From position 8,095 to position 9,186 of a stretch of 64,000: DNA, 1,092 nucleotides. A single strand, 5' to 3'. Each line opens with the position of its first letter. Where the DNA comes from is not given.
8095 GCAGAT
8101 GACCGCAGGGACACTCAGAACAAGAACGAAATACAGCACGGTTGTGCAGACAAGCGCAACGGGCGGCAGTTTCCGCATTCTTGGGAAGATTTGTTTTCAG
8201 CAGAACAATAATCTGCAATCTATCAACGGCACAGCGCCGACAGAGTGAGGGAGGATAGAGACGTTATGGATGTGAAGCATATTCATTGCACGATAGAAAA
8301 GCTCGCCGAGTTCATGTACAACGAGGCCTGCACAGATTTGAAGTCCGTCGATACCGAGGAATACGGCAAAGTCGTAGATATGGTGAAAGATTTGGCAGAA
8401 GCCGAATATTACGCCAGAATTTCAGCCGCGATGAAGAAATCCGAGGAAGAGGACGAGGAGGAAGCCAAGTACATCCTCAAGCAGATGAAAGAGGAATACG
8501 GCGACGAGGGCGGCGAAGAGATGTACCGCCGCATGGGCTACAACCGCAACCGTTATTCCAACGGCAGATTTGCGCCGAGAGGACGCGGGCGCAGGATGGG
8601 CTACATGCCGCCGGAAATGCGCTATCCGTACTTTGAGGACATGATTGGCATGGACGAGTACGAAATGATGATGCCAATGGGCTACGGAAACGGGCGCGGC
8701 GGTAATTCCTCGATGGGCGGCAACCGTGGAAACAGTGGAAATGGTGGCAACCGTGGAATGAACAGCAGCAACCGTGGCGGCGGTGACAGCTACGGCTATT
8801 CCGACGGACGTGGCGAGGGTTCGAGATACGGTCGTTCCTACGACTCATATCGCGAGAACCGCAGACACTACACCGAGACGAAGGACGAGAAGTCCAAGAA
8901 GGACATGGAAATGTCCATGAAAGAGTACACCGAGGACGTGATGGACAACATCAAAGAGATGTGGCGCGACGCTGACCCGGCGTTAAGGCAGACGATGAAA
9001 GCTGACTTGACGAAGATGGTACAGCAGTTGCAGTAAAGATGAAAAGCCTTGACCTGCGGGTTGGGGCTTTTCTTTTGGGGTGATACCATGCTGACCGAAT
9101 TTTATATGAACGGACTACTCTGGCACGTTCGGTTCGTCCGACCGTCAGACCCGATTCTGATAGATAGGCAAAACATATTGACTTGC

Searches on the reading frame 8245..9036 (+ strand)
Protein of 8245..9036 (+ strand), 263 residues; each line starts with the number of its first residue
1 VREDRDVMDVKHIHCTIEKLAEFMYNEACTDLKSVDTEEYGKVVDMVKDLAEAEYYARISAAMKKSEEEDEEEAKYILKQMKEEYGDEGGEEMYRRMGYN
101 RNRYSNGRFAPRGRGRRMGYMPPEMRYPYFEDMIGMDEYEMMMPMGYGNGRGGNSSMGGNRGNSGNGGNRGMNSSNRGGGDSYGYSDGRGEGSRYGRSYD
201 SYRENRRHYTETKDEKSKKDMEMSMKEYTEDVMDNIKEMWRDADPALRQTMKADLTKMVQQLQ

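Call 77: search_protein_families(library=phrogs, proteins=[window:8245-9036:+], max_evalue=0.00001)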
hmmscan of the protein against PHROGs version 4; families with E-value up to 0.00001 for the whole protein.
window:8245-9036:+ (263 aa): 1 family
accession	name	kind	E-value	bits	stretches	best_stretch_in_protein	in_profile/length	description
phrog_20392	-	unknown function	1.8e-06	28.9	1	146-258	55-168/228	-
